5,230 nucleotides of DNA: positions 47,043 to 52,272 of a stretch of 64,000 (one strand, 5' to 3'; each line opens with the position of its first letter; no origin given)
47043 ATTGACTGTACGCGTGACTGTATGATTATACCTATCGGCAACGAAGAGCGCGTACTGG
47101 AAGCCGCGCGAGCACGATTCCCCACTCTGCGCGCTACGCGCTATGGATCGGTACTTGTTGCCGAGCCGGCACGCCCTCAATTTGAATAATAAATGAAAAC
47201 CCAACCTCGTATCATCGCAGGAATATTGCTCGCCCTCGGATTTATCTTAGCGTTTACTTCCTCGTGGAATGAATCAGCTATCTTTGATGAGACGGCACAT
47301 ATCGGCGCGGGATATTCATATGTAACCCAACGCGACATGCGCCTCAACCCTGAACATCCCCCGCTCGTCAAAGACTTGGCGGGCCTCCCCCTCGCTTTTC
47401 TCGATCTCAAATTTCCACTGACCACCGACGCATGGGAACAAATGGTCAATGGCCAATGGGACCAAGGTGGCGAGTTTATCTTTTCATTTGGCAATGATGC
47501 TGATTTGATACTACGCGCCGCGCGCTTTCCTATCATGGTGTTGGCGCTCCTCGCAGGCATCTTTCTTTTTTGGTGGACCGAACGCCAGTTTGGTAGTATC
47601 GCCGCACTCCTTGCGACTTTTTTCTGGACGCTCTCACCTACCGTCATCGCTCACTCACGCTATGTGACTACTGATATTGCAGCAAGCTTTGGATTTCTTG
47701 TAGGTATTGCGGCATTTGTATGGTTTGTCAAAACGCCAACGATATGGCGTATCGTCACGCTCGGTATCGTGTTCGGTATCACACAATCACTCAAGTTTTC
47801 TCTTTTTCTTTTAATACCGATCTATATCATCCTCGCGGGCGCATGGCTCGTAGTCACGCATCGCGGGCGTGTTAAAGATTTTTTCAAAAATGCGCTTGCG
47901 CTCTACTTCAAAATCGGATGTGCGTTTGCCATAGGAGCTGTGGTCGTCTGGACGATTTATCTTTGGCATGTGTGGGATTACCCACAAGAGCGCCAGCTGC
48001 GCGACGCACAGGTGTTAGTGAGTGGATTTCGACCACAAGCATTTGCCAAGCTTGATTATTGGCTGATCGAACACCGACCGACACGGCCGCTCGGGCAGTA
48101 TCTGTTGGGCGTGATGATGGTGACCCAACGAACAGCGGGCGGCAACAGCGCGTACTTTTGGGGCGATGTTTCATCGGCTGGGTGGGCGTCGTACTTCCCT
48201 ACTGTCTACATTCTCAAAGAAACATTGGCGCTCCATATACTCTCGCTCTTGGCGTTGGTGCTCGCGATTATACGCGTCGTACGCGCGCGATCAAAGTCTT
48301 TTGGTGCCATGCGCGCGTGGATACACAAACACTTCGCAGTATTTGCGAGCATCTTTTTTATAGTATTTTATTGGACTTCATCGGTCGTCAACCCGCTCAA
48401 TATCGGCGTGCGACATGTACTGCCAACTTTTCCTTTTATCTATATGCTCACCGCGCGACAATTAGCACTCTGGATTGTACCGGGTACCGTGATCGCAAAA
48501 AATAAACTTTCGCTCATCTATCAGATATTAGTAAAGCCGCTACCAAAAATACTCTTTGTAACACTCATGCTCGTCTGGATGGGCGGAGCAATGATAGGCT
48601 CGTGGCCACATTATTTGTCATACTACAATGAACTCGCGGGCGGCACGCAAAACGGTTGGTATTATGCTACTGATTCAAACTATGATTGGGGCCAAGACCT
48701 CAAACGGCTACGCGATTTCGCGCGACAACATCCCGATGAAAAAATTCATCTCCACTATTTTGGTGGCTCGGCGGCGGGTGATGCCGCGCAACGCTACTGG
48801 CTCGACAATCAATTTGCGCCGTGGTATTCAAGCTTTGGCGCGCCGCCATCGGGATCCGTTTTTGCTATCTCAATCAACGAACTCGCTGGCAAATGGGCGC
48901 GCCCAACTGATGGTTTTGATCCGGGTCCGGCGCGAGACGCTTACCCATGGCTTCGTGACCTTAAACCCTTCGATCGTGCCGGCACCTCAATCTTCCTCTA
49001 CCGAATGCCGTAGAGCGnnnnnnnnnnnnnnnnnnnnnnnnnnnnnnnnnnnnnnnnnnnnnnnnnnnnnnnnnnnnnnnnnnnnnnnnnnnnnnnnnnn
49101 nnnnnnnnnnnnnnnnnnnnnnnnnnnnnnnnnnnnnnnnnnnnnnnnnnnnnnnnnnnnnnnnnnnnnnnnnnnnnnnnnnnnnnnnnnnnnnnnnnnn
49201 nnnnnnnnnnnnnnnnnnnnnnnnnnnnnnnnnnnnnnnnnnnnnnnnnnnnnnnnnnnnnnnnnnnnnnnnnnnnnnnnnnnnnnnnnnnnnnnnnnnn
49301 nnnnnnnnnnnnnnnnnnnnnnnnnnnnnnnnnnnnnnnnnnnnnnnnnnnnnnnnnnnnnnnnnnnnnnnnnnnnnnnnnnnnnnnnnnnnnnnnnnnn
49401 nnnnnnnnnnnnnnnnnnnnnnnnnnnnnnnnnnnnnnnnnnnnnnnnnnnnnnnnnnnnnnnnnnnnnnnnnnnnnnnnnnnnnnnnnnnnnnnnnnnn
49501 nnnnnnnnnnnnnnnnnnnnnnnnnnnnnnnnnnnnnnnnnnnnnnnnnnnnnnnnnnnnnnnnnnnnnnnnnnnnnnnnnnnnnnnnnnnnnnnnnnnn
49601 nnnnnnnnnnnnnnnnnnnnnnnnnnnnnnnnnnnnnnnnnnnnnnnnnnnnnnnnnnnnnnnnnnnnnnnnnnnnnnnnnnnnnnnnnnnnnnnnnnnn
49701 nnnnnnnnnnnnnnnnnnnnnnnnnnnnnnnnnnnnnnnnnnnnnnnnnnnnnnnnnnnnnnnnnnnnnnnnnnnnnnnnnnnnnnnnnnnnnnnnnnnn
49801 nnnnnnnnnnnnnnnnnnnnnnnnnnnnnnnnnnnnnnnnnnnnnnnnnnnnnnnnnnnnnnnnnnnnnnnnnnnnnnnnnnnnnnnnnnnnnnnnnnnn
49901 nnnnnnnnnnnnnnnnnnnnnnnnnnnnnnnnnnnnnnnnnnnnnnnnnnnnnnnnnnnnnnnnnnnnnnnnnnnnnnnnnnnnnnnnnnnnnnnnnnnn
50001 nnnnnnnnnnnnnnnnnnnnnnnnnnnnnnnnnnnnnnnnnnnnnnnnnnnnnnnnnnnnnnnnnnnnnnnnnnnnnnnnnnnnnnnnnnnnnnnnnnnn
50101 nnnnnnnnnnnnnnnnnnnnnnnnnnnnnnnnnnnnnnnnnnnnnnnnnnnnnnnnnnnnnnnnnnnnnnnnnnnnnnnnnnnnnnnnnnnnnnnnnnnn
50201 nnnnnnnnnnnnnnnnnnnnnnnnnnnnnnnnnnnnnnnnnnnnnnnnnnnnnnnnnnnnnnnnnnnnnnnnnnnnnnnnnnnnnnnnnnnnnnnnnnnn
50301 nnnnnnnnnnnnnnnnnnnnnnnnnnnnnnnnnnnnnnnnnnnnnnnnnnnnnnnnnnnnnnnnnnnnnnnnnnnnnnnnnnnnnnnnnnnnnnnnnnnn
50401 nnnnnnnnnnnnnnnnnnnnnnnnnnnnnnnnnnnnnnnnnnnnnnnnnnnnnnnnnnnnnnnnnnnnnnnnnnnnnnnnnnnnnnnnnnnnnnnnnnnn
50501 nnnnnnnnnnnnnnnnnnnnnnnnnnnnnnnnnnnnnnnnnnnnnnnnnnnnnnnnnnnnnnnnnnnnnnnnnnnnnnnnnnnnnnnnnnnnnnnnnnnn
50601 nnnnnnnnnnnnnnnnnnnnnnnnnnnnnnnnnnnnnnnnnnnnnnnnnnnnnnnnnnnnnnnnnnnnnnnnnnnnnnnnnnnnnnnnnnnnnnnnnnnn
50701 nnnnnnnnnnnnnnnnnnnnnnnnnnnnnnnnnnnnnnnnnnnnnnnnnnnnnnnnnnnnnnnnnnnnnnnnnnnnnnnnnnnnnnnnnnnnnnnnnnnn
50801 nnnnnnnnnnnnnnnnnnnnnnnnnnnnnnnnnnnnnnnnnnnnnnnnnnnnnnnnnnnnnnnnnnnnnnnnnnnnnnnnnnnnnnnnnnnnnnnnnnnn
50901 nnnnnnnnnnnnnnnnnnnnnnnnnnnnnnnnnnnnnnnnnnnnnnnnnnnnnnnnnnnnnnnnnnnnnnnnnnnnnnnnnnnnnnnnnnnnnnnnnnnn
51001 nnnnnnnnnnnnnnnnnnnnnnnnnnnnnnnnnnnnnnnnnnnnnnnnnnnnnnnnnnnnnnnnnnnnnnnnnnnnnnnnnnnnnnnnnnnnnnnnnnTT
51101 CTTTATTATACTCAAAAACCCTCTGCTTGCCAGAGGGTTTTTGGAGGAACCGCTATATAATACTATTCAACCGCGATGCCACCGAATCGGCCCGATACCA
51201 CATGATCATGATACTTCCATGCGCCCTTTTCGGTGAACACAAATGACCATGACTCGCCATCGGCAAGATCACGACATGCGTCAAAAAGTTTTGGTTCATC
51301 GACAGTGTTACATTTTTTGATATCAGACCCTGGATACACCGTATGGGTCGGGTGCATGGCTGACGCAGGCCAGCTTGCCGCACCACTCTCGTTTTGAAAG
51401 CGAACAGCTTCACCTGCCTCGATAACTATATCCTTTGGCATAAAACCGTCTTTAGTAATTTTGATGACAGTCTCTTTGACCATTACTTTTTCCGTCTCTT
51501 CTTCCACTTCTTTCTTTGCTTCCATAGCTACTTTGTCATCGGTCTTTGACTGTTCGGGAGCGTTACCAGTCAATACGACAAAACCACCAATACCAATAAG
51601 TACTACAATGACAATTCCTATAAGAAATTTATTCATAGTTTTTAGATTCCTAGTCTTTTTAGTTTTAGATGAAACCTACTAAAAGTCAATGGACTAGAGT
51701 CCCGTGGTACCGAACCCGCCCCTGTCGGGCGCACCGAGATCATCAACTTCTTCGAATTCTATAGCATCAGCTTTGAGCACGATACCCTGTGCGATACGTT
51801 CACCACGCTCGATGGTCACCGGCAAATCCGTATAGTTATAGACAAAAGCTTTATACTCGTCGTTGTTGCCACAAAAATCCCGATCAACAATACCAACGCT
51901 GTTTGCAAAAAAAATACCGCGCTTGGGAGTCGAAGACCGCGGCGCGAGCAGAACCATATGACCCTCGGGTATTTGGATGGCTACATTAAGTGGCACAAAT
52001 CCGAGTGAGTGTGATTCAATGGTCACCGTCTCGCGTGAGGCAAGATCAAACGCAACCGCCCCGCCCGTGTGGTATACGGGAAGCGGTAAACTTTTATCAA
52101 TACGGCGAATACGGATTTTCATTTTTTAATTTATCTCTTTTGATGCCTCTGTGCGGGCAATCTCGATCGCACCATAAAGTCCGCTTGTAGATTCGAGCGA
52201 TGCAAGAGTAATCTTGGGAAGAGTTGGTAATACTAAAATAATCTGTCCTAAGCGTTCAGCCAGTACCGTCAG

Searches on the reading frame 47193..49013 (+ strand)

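Call 68: search_protein_families(library=pfam, proteins=[window:47193-49013:+], max_evalue=0.00001)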
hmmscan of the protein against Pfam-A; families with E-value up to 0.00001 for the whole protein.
window:47193-49013:+ (606 aa): 1 family
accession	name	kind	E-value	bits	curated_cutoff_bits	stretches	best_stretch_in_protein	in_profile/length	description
PF02366.24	PMT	-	2.4e-09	37.6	22.7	1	17-263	8-244/245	Dolichyl-phosphate-mannose-protein mannosyltransferase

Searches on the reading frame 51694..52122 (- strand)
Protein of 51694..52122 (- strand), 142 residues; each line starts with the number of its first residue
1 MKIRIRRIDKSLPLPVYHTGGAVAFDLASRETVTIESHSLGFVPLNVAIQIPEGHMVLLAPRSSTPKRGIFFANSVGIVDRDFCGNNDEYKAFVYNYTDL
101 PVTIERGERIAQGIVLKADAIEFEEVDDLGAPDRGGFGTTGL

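Call 7: search_protein_families(library=pfam, proteins=[window:51694-52122:-], max_evalue=0.01)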
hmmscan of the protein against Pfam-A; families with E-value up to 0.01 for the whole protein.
window:51694-52122:- (142 aa): 2 families
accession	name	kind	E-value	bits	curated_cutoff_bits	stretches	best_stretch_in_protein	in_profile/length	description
PF00692.24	dUTPase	-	1.6e-20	73.7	22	1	13-139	4-127/129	dUTPase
PF22769.1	DCD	-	8.7e-08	32.8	27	1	30-112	68-147/153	dCTP deaminase-like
